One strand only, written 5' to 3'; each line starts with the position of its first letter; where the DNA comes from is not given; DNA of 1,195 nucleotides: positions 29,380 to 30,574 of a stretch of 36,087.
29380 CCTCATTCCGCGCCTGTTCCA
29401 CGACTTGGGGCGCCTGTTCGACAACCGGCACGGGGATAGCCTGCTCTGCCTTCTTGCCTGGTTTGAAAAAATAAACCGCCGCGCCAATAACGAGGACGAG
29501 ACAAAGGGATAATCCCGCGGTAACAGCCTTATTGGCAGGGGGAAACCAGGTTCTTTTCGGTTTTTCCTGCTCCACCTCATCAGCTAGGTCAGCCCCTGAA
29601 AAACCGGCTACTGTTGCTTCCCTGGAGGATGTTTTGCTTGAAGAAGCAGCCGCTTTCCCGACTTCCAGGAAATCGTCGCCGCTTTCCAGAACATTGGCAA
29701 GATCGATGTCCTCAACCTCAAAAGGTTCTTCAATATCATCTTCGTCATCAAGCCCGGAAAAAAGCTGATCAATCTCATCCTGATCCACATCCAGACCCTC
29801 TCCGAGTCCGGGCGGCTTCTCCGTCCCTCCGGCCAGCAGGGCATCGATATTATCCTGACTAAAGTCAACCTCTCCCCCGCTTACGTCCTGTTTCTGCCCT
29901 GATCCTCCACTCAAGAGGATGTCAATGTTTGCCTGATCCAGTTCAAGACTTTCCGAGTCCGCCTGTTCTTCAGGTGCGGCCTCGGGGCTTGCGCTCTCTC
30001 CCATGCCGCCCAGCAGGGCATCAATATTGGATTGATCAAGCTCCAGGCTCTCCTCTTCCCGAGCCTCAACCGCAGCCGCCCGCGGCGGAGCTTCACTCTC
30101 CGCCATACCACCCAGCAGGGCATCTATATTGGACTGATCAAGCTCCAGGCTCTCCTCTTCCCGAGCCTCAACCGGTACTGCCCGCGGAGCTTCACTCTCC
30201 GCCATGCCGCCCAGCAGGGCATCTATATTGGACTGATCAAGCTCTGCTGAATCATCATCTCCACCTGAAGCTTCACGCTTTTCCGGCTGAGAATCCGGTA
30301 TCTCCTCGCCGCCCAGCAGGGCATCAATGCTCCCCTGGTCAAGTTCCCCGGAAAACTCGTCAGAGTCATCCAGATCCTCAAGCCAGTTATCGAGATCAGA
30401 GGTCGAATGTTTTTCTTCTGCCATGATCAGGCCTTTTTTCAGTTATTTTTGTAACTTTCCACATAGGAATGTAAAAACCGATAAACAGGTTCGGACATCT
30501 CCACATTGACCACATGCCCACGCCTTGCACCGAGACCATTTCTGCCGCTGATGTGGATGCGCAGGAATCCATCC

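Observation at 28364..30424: Membrane protein displaying a tandem array of FliM-N-like (CheY-P docking-like) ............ motifs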

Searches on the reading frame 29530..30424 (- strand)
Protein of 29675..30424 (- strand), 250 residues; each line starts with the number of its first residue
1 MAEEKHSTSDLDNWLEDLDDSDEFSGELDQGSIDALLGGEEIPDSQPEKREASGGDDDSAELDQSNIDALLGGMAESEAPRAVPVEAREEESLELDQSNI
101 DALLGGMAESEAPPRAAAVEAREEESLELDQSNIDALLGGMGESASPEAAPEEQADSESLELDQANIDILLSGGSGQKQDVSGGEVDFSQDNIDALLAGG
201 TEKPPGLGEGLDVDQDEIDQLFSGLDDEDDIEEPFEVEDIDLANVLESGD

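Call 17: search_protein_families(library=ncbifam, proteins=[window:29530-30424:-], max_evalue=10)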
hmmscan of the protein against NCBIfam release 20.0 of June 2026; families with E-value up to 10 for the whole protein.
window:29530-30424:- (298 aa): 3 families
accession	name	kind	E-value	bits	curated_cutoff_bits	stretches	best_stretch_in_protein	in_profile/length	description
NF005995.1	PRK08119.1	equivalog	0.0066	16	218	3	95-142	4-46/376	flagellar motor switch phosphatase FliY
TIGR04149.1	GG_sam_targ_CFB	domain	1.3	9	25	0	60-73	15-28/43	TIGR04149 family rSAM-modified RiPP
TIGR01397.1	fliM_switch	equivalog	8.9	5.4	219.6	1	214-238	4-28/320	flagellar motor switch protein FliM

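Call 30: search_protein_representatives(protein=window:29675-30424:-)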
Query: 250 residues. Proteins with E-value up to 0.001 (for the whole library): 63; up to 1e-10: 20; up to 1e-30: 4. The best 63 are listed.
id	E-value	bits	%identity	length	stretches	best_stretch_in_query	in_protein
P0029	9.6e-42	160.1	63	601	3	1-228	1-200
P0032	1.5e-32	130.1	54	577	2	1-109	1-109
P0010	1.5e-32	130.0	48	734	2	19-241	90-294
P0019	2.1e-32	129.5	52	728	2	11-250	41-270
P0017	2.2e-24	103.3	50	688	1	2-248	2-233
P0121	2.3e-20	90.2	43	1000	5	88-224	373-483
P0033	7.2e-20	88.5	49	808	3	8-233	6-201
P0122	7.3e-20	88.5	38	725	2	3-158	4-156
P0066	2.8e-16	76.7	47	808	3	8-230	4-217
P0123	1.4e-15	74.5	43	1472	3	10-179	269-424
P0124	6.6e-15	72.3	35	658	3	29-175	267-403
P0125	2.7e-14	70.3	38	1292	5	27-173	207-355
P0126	4.9e-14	69.4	41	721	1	1-249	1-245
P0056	3.9e-13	66.5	45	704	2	2-174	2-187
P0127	1.5e-12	64.5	65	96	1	1-70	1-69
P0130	9.6e-11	58.7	33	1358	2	27-206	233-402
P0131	2.2e-10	57.5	38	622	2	1-150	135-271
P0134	7.5e-09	52.5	39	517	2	57-230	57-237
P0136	3.3e-08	50.4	34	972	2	21-188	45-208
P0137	4.7e-08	49.8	44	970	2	59-200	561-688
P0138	1.6e-07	48.1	39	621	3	60-225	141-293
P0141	5.1e-07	46.5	47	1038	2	86-205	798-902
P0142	1.1e-06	45.3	39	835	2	16-228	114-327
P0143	1.2e-06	45.2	41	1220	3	15-174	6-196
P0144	1.3e-06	45.2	37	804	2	58-157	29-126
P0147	3.0e-06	44.0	36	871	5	30-175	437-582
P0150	5.4e-06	43.1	36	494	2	7-208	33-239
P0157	4.3e-04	36.9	35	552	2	24-230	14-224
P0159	5.8e-04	36.5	36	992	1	47-233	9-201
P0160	5.8e-04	36.4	33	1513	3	63-202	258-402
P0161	6.0e-04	36.4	36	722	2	54-231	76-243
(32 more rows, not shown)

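Call 33: search_protein_families(library=pfam, proteins=[P0121, P0123, P0124, P0125, P0130, P0136, P0137, P0141, P0143], max_evalue=0.01)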
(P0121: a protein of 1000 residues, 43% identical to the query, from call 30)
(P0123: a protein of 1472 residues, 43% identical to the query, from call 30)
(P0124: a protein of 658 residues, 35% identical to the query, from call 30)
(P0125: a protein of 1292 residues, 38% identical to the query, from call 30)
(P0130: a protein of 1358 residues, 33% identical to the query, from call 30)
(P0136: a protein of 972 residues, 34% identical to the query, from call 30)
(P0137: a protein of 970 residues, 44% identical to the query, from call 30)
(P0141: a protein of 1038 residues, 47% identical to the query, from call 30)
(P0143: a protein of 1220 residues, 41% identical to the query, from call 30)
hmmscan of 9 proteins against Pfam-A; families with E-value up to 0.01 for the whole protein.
P0121 (1000 aa): 1 family
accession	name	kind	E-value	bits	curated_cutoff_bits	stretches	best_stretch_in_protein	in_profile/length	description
PF20787.2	SPP1_GP23-1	-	0.0002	21.7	27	0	761-772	29-40/47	SPP1 phage GP23.1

P0123 (1472 aa): 17 families
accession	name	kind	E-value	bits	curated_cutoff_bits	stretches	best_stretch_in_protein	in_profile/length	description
PF13432.12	TPR_16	-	1.4e-23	83.3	32.7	2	927-981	1-52/65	Tetratricopeptide repeat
PF13174.12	TPR_6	-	3.1e-21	75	26.3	0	1038-1067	4-33/33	Tetratricopeptide repeat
PF13428.12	TPR_14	-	8.9e-19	66.6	23.5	0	1072-1114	2-44/44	Tetratricopeptide repeat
PF07719.23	TPR_2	-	4.4e-16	58.1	27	0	961-985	2-26/34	Tetratricopeptide repeat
PF14559.12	TPR_19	-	4.6e-13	49.7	25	1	1116-1172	2-58/68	Tetratricopeptide repeat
PF09976.15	TPR_21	-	4.7e-12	46.5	25.5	1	941-1024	57-140/193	Tetratricopeptide repeat-like domain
PF13525.12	YfiO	-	6.6e-11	42.8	25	1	813-970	13-137/203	Outer membrane lipoprotein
PF13181.12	TPR_8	-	5.5e-08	32.8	25.7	1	961-986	2-27/34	Tetratricopeptide repeat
PF13431.12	TPR_17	-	3.6e-06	27.2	24.4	0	1095-1124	3-32/34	Tetratricopeptide repeat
PF00515.34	TPR_1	-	6.1e-06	26.3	27.8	0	961-985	2-26/34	Tetratricopeptide repeat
PF25062.1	ARM_TT21_N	-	2.2e-05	24.7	40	0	1122-1191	152-217/222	Tetratricopeptide repeat protein 21 N-terminal ARM repeat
PF13424.12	TPR_12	-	9.1e-05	23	30.1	0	963-1021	6-69/77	Tetratricopeptide repeat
PF13414.12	TPR_11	-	0.00014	21.9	26.8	0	1368-1395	1-28/42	TPR repeat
PF12895.13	ANAPC3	-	0.00037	21.2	27.2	0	1131-1200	15-80/82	Anaphase-promoting complex, cyclosome, subunit 3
PF10602.15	RPN7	-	0.00076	19.6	29.6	0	961-1021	37-97/174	26S proteasome subunit RPN7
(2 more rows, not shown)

P0124 (658 aa): 1 family
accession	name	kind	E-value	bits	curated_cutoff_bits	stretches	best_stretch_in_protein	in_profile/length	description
PF24243.1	Phage_tail_C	-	5.2e-05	22.9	23.7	0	296-311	5-19/26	Phage tail tip domain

P0125 (1292 aa): 14 families
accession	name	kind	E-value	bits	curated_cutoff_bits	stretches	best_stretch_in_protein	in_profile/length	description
PF13432.12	TPR_16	-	1.1e-19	71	32.7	4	908-964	6-62/65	Tetratricopeptide repeat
PF14559.12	TPR_19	-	6.3e-19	68.5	25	3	837-894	3-57/68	Tetratricopeptide repeat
PF13428.12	TPR_14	-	1.3e-15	56.8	23.5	1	899-942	1-44/44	Tetratricopeptide repeat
PF09976.15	TPR_21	-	2e-12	47.7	25.5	1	765-854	53-142/193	Tetratricopeptide repeat-like domain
PF13174.12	TPR_6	-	3.8e-12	46.4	26.3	1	863-894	1-32/33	Tetratricopeptide repeat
PF13424.12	TPR_12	-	7.3e-10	39.4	30.1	2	830-892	8-75/77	Tetratricopeptide repeat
PF13181.12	TPR_8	-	3.6e-06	27.2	25.7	0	827-850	3-26/34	Tetratricopeptide repeat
PF25062.1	ARM_TT21_N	-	9.4e-06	25.9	40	0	908-1000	109-200/222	Tetratricopeptide repeat protein 21 N-terminal ARM repeat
PF13525.12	YfiO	-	3.2e-05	24.2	25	0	762-916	16-144/203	Outer membrane lipoprotein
PF25058.1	ARM_TT21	-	3.5e-05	24.2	27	0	909-1030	17-119/155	Tetratricopeptide repeat protein 21 ARM repeat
PF12895.13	ANAPC3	-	0.00019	22.1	27.2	0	839-920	3-77/82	Anaphase-promoting complex, cyclosome, subunit 3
PF07719.23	TPR_2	-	0.00061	20.2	27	0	900-932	2-34/34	Tetratricopeptide repeat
PF12688.13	TPR_5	-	0.0017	19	24.2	1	826-927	3-102/119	Tetratrico peptide repeat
PF06957.17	COPI_C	-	0.0019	17.4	25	1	747-810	279-339/405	Coatomer (COPI) alpha subunit C-terminus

P0130 (1358 aa): 14 families
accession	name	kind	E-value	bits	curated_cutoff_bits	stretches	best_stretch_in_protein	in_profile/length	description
PF13432.12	TPR_16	-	2.9e-15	56.8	32.7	2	821-879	3-57/65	Tetratricopeptide repeat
PF13174.12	TPR_6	-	9e-14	51.5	26.3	0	927-958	1-32/33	Tetratricopeptide repeat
PF13428.12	TPR_14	-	5.3e-13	48.7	23.5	0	927-959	2-34/44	Tetratricopeptide repeat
PF14559.12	TPR_19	-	1.5e-12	48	25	1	900-957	2-56/68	Tetratricopeptide repeat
PF10602.15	RPN7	-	6.7e-11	42.6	29.6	1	1033-1100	38-105/174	26S proteasome subunit RPN7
PF09976.15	TPR_21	-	2.2e-10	41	25.5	1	825-917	49-141/193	Tetratricopeptide repeat-like domain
PF07719.23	TPR_2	-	2.5e-08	33.8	27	0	927-958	2-33/34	Tetratricopeptide repeat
PF25058.1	ARM_TT21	-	3.7e-07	30.6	27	0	921-985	52-116/155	Tetratricopeptide repeat protein 21 ARM repeat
PF13525.12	YfiO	-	2.8e-06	27.7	25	0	792-863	22-90/203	Outer membrane lipoprotein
PF13424.12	TPR_12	-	6.5e-06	26.7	30.1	1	928-993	5-75/77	Tetratricopeptide repeat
PF25062.1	ARM_TT21_N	-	0.00015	22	40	0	874-960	48-134/222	Tetratricopeptide repeat protein 21 N-terminal ARM repeat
PF12895.13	ANAPC3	-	0.0006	20.5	27.2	0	902-954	2-50/82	Anaphase-promoting complex, cyclosome, subunit 3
PF02259.29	FAT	-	0.0011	18.7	24.2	0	925-998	147-220/343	FAT domain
PF25064.1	ARM_TT21_5th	-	0.0047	17.7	27.8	0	891-965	3-74/117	TT21 fifth ARM repeats domain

P0136 (972 aa): 9 families
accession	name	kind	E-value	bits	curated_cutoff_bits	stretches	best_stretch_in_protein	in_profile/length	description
PF14559.12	TPR_19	-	4.6e-12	46.5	25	1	687-744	3-57/68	Tetratricopeptide repeat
PF13432.12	TPR_16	-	2.9e-10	40.8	32.7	0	680-744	2-63/65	Tetratricopeptide repeat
PF13176.12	TPR_7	-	4.4e-08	33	27.9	0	714-743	1-32/36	Tetratricopeptide repeat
PF13424.12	TPR_12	-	4.5e-08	33.6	30.1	1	717-774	8-68/77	Tetratricopeptide repeat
PF12895.13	ANAPC3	-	4.5e-07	30.5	27.2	1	689-774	3-79/82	Anaphase-promoting complex, cyclosome, subunit 3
PF07719.23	TPR_2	-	8.4e-06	26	27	0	712-744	1-33/34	Tetratricopeptide repeat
PF13428.12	TPR_14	-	1.1e-05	26.1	23.5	0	602-645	2-42/44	Tetratricopeptide repeat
PF13181.12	TPR_8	-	0.0015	19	25.7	0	755-780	5-30/34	Tetratricopeptide repeat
PF13174.12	TPR_6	-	0.0055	17.7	26.3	0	639-670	1-32/33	Tetratricopeptide repeat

P0137 (970 aa): 0 families

P0141 (1038 aa): 5 families
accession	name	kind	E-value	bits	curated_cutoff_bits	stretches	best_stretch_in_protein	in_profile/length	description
PF00196.25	GerE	-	9e-07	28.9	23.5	0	348-375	10-37/57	Bacterial regulatory proteins, luxR family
PF02796.21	HTH_7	-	6e-06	26.7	23.8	0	446-473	8-35/45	Helix-turn-helix domain of resolvase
PF19610.4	DUF6115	-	2.2e-05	25.3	27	1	438-483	89-134/134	Family of unknown function (DUF6115)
PF08281.18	Sigma70_r4_2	-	0.00045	20.2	25.7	0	342-377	12-48/54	Sigma-70, region 4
PF13384.12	HTH_23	-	0.0016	18.7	24.6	0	351-373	13-35/50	Homeodomain-like domain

P0143 (1220 aa): 13 families
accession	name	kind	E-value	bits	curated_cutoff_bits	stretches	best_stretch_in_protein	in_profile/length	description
PF13428.12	TPR_14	-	1.3e-18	66.1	23.5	2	834-876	1-43/44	Tetratricopeptide repeat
PF14559.12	TPR_19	-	4.4e-18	65.8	25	2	770-830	1-58/68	Tetratricopeptide repeat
PF25058.1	ARM_TT21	-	2.8e-12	47.3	27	1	687-762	58-133/155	Tetratricopeptide repeat protein 21 ARM repeat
PF13432.12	TPR_16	-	4.5e-11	43.4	32.7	2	727-787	1-57/65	Tetratricopeptide repeat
PF13525.12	YfiO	-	1.6e-08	35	25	0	900-964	3-67/203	Outer membrane lipoprotein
PF13174.12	TPR_6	-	1.4e-07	32.1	26.3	1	800-830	3-33/33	Tetratricopeptide repeat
PF07719.23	TPR_2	-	2.1e-07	31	27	0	760-785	1-26/34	Tetratricopeptide repeat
PF09976.15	TPR_21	-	1.6e-06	28.4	25.5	1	704-786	57-139/193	Tetratricopeptide repeat-like domain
PF12895.13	ANAPC3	-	3.2e-05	24.6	27.2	0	705-785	8-81/82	Anaphase-promoting complex, cyclosome, subunit 3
PF25063.1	ARM_TT21_C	-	4.8e-05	23.8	35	1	686-785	55-154/209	Tetratricopeptide repeat protein 21 C-terminal ARM domain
PF13176.12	TPR_7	-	0.00029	21.1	27.9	0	760-786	6-31/36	Tetratricopeptide repeat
PF23914.1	TPR_CcmH_CycH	-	0.00063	20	42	0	719-785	80-146/158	Cytochrome c-type biogenesis protein H TPR domain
PF13424.12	TPR_12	-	0.0027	18.3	30.1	1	761-824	4-72/77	Tetratricopeptide repeat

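Call 34: list_cluster_members(proteins=[P0121, P0123, P0124, P0125, P0130, P0134, P0136, P0137, P0141, P0143])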
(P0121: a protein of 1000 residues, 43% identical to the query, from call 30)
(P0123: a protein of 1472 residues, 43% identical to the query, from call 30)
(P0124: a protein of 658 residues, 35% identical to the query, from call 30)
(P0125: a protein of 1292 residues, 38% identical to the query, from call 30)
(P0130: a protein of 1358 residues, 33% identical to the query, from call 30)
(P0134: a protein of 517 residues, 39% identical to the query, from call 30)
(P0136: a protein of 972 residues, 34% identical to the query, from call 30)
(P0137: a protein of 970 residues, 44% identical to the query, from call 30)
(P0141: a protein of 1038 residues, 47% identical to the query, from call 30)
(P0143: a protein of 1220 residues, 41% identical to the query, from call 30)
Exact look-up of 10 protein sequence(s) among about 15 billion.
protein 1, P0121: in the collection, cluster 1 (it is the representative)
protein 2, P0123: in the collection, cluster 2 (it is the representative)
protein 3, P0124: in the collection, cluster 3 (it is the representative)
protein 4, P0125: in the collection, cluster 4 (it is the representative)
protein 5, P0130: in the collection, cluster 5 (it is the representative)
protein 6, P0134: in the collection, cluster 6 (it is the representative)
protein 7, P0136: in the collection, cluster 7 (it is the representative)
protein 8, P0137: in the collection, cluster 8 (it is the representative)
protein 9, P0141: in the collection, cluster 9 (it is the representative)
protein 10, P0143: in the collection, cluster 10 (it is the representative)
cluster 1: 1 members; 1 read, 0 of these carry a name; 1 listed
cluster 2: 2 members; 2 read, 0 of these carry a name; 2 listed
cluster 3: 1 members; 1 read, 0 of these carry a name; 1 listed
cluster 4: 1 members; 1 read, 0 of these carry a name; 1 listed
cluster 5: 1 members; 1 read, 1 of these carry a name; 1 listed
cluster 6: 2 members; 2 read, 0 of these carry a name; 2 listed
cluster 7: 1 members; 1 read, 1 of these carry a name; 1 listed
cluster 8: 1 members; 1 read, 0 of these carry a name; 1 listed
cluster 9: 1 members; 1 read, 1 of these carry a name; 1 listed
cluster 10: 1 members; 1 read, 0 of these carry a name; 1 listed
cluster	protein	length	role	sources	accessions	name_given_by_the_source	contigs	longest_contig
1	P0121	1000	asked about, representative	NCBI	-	-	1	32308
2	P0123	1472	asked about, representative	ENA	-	-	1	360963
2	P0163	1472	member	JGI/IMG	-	-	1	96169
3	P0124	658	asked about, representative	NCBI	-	-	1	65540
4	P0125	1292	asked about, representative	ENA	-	-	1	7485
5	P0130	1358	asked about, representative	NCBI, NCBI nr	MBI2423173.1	MAG: tetratricopeptide repeat protein [Candidatus Hydrogenedentes bacterium] | tetratricopeptide repeat protein [Candidatus Hydrogenedentota bacterium]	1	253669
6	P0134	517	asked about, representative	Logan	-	-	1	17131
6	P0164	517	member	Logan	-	-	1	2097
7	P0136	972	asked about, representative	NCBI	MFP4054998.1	MAG: hypothetical protein ACLFV7_14150, partial [Phycisphaerae bacterium]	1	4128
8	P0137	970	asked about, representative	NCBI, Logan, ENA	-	-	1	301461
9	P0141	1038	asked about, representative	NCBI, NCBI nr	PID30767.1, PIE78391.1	MAG: hypothetical protein CR982_00785 [Candidatus Cloacimonadota bacterium]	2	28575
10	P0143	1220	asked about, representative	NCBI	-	-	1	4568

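Call 36: find_encoding_contigs(protein=P0123, flank=10000, max_places=1)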
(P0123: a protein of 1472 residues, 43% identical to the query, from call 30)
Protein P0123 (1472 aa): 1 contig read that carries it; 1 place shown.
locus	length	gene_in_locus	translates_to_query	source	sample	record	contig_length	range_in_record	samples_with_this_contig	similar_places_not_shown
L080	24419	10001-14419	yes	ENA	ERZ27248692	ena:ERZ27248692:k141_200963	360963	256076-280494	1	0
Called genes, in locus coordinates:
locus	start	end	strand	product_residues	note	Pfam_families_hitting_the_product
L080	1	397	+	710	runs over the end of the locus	PF25990:Beta-barrel_YknX (weak), PF25967:RND-MFP_C (faint), PF25989:YknX_C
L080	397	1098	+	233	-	PF00005:ABC_tran, PF13304:AAA_21 (faint)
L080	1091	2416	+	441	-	PF12704:MacB_PCD, PF02687:FtsX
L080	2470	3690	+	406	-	PF13527:Acetyltransf_9, PF00583:Acetyltransf_1 (weak)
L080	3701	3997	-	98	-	PF09723:Zn_ribbon_8 (weak)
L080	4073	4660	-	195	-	PF00694:Aconitase_C, PF27512:LeuD, PF27434:LeuD_C (weak)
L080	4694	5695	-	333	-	-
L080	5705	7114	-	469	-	PF00330:Aconitase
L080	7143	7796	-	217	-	PF00990:GGDEF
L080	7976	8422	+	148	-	-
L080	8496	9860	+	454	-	PF01839:FG-GAP (faint), PF13517:FG-GAP_3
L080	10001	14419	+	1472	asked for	PF13181:TPR_8 (faint), PF07719:TPR_2 (faint), PF09976:TPR_21 (faint), PF13174:TPR_6 (faint), PF13428:TPR_14 (faint), PF13432:TPR_16 (faint), PF13525:YfiO (faint), PF14559:TPR_19 (faint), +3 more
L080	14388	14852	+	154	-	-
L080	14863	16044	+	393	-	PF00989:PAS, PF08448:PAS_4 (weak), PF13188:PAS_8 (weak), PF13426:PAS_9 (weak), PF00512:HisKA, PF02518:HATPase_c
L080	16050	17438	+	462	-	PF00072:Response_reg, PF00158:Sigma54_activat, PF14532:Sigma54_activ_2, PF07728:AAA_5 (weak), PF25601:AAA_lid_14, PF02954:HTH_8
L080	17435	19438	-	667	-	PF05448:AXE1, PF00326:Peptidase_S9 (faint)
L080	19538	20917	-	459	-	PF01408:GFO_IDH_MocA, PF19051:GFO_IDH_MocA_C2, PF22725:GFO_IDH_MocA_C3 (faint)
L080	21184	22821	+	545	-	PF03060:NMO, PF21607:FabD_helical_ins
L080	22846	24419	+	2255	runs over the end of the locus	PF00109:ketoacyl-synt, PF02801:Ketoacyl-synt_C, PF16197:KAsynt_C_assoc, PF00698:Acyl_transf_1, PF00106:adh_short (faint), PF00550:PP-binding (weak), PF08659:KR, PF21089:PKS_DH_N (weak), +1 more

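Call 37: find_encoding_contigs(protein=P0130, flank=10000, max_places=1)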
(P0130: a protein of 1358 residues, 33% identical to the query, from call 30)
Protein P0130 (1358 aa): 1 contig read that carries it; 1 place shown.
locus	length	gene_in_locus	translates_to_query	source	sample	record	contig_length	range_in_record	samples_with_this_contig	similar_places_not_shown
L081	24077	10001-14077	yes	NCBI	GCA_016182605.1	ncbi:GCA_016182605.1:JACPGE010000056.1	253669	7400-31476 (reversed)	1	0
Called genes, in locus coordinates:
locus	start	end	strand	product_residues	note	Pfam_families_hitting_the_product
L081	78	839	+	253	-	PF00702:Hydrolase, PF13419:HAD_2, PF13242:Hydrolase_like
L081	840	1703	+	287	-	PF00117:GATase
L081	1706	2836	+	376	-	PF00465:Fe-ADH, PF13685:Fe-ADH_2, PF25137:ADH_Fe_C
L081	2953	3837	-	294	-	PF00188:CAP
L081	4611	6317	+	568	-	PF00920:ILVD_EDD_N, PF24877:ILV_EDD_C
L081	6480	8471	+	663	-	PF07715:Plug, PF00593:TonB_dep_Rec_b-barrel, PF14905:OMP_b-brl_3 (weak)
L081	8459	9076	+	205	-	PF13689:DUF4154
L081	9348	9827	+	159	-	-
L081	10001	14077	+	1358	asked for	PF07719:TPR_2 (faint), PF09976:TPR_21 (faint), PF13428:TPR_14 (faint), PF13432:TPR_16 (faint), PF13525:YfiO (faint), PF14559:TPR_19 (faint), PF25058:ARM_TT21 (faint), PF10602:RPN7 (faint), +2 more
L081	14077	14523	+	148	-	-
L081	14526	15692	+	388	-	PF00989:PAS, PF13188:PAS_8, PF08448:PAS_4, PF13426:PAS_9, PF00512:HisKA, PF02518:HATPase_c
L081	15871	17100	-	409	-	PF02441:Flavoprotein, PF04127:DFP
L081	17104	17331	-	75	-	PF01192:RNA_pol_Rpb6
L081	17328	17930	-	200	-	PF00625:Guanylate_kin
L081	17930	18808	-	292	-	PF03755:YicC-like_N, PF08340:YicC-like_C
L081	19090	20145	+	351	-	PF00356:LacI, PF00532:Peripla_BP_1, PF13377:Peripla_BP_3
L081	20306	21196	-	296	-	PF02899:Phage_int_SAM_1, PF00589:Phage_integrase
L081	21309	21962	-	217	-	PF00691:OmpA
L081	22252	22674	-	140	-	PF00196:GerE (weak), PF04545:Sigma70_r4, PF08281:Sigma70_r4_2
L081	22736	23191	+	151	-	-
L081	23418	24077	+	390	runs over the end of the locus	PF00072:Response_reg, PF14501:HATPase_c_5 (faint), PF00512:HisKA, PF02518:HATPase_c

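Call 38: find_encoding_contigs(protein=P0121, flank=8000, max_places=1)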
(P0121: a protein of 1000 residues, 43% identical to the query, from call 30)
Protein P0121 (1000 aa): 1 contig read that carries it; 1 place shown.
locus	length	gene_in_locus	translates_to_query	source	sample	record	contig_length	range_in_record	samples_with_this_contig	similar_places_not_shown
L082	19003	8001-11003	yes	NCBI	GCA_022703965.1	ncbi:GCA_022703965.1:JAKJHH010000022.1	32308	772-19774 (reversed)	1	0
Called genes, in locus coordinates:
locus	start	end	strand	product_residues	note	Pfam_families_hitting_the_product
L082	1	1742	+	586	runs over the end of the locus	PF00512:HisKA, PF02518:HATPase_c, PF00072:Response_reg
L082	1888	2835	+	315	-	PF08668:HDOD, PF01966:HD (weak)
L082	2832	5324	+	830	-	PF01590:GAF (faint), PF00512:HisKA, PF02518:HATPase_c, PF00072:Response_reg, PF01627:Hpt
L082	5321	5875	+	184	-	PF01035:DNA_binding_1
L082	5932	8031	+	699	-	PF01973:MptE-like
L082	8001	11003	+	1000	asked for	-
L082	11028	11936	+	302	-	-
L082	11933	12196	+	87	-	-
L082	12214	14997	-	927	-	PF08487:VIT (weak)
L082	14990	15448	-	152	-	PF09721:Exosortase_EpsH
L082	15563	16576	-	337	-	PF02826:2-Hacid_dh_C, PF01262:AlaDh_PNT_C (weak)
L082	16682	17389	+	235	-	PF00483:NTP_transferase, PF12804:NTP_transf_3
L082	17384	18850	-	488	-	PF02310:B12-binding, PF04055:Radical_SAM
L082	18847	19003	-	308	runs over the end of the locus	?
